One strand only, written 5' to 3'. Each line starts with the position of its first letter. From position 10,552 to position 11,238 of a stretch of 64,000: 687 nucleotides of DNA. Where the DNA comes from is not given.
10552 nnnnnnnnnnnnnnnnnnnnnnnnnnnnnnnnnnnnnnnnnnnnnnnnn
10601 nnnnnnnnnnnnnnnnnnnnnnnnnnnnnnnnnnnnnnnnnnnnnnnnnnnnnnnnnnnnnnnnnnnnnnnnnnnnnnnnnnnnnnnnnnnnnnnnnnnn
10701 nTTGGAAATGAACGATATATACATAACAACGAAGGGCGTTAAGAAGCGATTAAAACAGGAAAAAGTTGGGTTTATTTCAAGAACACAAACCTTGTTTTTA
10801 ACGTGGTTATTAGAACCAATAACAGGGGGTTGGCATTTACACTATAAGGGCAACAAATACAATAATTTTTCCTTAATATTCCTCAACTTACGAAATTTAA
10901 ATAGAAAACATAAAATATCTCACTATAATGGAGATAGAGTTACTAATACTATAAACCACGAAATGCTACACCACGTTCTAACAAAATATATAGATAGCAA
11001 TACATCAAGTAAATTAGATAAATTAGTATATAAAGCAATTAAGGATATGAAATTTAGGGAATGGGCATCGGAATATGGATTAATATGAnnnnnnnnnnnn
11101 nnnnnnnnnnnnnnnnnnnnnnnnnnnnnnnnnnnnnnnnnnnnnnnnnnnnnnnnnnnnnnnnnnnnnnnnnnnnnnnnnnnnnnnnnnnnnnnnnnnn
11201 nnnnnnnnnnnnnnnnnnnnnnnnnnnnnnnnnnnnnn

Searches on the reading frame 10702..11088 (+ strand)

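Call 10: search_protein_families(library=pfam, max_evalue=0.01, proteins=[window:10702-11088:+])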
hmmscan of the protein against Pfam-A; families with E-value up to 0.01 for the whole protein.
window:10702-11088:+ (128 aa): 1 family
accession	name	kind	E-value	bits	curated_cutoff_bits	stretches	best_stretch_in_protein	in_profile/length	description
PF05504.16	Spore_GerAC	-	0.0096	16.5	23.6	0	20-113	10-106/167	Spore germination B3/ GerAC like, C-terminal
